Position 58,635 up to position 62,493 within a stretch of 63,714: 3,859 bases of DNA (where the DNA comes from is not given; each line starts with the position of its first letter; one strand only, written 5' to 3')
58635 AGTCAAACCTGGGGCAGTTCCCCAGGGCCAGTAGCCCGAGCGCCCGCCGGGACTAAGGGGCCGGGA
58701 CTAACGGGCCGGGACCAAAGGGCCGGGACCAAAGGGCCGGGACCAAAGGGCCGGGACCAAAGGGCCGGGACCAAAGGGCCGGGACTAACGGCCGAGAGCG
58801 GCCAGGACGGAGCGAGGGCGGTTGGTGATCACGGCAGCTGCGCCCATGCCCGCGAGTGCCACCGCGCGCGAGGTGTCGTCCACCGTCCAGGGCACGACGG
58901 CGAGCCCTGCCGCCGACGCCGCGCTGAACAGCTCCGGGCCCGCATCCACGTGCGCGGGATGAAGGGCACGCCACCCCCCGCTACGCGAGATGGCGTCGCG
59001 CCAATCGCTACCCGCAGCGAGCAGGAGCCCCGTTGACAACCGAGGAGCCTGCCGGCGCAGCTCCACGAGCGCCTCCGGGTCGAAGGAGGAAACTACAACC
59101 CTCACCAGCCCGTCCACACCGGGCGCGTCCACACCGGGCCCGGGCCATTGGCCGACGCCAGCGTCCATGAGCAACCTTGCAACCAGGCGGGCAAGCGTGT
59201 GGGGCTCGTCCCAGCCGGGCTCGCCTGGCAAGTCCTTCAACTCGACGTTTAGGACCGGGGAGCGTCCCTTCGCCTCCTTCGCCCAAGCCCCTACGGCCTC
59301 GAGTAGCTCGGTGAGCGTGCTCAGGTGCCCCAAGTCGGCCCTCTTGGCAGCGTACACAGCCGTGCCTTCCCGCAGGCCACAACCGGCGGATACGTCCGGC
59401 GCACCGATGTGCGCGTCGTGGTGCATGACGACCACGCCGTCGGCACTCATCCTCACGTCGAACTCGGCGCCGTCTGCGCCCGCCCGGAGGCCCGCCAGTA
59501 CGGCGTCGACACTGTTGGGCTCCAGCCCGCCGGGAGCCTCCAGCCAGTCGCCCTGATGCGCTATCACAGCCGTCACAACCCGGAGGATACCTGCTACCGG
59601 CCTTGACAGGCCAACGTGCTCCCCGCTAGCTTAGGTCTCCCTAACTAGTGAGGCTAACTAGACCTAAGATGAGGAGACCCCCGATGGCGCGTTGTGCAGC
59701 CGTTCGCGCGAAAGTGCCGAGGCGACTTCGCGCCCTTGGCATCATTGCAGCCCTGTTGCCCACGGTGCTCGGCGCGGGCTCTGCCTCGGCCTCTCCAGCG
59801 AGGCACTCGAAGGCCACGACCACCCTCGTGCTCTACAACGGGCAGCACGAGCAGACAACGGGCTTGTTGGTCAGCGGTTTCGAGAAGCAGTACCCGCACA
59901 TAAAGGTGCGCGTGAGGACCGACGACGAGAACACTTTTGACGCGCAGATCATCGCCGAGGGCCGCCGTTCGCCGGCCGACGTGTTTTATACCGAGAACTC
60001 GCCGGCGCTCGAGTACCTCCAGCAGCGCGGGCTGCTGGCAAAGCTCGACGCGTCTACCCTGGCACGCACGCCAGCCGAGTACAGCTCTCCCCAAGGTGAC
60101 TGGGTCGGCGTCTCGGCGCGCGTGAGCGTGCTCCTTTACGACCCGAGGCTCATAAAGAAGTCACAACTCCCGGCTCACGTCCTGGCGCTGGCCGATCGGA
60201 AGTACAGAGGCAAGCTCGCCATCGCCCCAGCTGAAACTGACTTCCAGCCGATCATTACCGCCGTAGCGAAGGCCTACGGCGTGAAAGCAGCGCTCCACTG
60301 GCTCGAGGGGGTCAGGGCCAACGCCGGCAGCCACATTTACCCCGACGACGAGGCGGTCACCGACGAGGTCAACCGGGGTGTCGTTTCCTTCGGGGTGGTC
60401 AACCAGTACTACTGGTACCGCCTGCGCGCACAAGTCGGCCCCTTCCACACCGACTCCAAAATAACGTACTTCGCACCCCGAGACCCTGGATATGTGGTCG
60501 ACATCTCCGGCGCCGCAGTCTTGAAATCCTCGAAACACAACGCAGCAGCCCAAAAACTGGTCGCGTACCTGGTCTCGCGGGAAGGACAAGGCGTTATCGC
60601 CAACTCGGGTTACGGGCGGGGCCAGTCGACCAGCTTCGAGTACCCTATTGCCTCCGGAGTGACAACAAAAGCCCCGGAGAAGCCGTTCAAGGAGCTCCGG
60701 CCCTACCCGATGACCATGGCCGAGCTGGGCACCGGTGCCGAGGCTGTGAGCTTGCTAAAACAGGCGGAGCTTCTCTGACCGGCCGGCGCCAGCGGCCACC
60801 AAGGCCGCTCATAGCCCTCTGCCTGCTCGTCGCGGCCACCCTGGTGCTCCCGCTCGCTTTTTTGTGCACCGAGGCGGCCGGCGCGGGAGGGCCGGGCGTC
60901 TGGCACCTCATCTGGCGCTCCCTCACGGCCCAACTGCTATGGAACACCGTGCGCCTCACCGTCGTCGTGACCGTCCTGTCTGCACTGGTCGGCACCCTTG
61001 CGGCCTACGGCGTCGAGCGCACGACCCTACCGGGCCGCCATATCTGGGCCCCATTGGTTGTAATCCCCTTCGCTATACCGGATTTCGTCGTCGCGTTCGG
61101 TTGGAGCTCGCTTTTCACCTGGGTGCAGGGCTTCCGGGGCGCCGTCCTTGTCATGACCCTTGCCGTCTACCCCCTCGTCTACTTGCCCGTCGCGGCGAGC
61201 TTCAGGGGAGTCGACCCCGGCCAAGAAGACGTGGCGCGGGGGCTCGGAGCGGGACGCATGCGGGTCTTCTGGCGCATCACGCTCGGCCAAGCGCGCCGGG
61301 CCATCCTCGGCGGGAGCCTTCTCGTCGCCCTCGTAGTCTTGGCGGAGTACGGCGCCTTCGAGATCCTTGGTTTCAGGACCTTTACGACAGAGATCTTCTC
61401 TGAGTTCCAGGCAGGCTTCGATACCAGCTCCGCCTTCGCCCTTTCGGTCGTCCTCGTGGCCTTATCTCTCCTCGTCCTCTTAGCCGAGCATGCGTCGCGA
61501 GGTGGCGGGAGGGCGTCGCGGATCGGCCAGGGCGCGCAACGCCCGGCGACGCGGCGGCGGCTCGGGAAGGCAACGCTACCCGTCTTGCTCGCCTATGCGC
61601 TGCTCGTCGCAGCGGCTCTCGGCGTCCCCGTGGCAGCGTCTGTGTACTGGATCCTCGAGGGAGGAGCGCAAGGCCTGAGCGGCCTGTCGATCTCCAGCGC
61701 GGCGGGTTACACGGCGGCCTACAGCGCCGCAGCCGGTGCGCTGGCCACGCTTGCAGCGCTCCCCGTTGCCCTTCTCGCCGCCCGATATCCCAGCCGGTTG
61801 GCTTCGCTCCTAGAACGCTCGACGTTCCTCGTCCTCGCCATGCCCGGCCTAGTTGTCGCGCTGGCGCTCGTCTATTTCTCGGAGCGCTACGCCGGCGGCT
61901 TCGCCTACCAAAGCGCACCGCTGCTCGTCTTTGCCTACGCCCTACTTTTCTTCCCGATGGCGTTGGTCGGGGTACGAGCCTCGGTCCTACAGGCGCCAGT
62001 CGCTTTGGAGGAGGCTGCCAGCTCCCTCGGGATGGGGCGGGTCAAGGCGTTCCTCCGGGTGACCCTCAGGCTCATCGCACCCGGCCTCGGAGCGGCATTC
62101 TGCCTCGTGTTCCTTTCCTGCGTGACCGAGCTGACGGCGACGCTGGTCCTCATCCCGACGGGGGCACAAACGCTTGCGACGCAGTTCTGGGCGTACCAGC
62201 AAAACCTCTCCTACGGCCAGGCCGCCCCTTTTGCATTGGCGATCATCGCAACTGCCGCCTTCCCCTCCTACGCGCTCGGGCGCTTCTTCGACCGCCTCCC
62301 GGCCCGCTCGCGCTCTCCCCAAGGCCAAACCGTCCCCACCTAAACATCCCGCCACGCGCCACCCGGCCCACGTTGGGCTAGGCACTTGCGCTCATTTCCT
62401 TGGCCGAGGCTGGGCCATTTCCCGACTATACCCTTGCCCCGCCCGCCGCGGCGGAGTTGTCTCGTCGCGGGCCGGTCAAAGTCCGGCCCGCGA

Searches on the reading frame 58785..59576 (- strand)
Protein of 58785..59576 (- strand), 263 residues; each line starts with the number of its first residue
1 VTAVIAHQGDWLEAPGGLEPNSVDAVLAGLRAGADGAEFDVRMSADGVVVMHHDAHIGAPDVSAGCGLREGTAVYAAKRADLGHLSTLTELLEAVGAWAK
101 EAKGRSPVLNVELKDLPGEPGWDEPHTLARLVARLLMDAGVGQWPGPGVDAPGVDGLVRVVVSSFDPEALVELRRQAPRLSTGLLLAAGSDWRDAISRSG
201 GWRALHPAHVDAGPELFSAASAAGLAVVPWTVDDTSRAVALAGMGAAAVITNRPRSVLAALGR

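Call 56: search_protein_families(library=ncbifam, proteins=[window:58785-59576:-], max_evalue=1e-10)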
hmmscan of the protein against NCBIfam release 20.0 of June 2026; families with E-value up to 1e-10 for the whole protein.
window:58785-59576:- (263 aa): 1 family
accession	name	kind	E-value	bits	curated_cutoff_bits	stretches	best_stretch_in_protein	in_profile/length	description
NF006989.0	PRK09454.1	equivalog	3.5e-21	75.7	264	1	3-256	11-243/251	glycerophosphodiester phosphodiesterase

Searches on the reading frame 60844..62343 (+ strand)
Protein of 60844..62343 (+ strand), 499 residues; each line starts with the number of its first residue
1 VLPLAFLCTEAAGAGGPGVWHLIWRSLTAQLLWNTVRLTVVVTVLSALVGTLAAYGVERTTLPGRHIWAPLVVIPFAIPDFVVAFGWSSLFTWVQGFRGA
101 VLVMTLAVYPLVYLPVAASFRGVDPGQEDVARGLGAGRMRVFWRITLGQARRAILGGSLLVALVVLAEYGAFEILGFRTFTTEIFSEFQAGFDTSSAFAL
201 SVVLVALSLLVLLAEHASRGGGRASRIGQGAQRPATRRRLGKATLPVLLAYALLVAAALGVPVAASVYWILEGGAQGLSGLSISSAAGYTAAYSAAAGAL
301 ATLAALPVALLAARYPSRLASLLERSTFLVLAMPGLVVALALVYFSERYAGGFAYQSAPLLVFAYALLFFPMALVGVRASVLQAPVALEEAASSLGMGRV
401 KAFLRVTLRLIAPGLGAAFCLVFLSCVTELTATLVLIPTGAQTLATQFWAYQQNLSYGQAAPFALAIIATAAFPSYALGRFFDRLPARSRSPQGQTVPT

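Call 31: find_encoding_contigs(protein=window:60844-62343:+, flank=10000, max_places=8)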
Protein window:60844-62343:+ (499 aa): 21 contigs read that carry it; 8 places shown.
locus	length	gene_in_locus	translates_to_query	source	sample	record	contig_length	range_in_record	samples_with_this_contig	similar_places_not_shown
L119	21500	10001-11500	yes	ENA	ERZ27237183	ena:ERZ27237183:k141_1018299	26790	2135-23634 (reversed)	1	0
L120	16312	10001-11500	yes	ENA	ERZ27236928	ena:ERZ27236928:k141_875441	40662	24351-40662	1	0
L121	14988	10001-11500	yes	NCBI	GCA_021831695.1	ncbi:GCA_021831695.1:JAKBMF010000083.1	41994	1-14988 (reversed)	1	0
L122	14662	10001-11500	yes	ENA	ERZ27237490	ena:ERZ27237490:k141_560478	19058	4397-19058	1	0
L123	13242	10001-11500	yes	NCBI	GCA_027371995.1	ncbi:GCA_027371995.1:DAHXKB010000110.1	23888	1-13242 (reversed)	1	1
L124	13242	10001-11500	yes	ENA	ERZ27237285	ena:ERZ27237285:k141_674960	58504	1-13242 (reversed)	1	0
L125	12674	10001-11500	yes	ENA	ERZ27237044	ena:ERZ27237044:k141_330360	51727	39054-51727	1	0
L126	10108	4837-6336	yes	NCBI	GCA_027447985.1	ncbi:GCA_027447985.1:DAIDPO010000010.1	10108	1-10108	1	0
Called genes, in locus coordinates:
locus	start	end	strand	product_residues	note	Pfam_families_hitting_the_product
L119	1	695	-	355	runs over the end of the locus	PF01408:GFO_IDH_MocA, PF02894:GFO_IDH_MocA_C, PF22725:GFO_IDH_MocA_C3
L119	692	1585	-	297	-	PF01261:AP_endonuc_2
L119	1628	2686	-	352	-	PF01408:GFO_IDH_MocA, PF03447:NAD_binding_3 (weak), PF22725:GFO_IDH_MocA_C3, PF02894:GFO_IDH_MocA_C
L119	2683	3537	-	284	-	PF00005:ABC_tran, PF13304:AAA_21 (faint)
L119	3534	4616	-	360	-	PF02653:BPD_transp_2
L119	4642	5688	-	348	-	PF13407:Peripla_BP_4, PF00532:Peripla_BP_1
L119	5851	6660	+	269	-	PF09339:HTH_IclR, PF12802:MarR_2, PF01614:IclR_C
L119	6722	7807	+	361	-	PF00923:TAL_FSA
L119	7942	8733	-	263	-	PF03009:GDPD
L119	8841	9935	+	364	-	PF01547:SBP_bac_1, PF13531:SBP_bac_11, PF13416:SBP_bac_8, PF13343:SBP_bac_6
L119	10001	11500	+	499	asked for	PF00528:BPD_transp_1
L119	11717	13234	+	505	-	-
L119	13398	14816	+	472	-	-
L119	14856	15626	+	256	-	PF08281:Sigma70_r4_2 (weak), PF00196:GerE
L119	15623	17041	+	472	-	PF10609:ParA, PF13614:AAA_31, PF01656:CbiA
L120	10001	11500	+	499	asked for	PF00528:BPD_transp_1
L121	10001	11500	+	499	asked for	PF00528:BPD_transp_1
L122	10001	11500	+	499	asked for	PF00528:BPD_transp_1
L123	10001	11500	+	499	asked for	PF00528:BPD_transp_1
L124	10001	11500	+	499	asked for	PF00528:BPD_transp_1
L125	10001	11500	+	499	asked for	PF00528:BPD_transp_1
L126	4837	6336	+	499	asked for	PF00528:BPD_transp_1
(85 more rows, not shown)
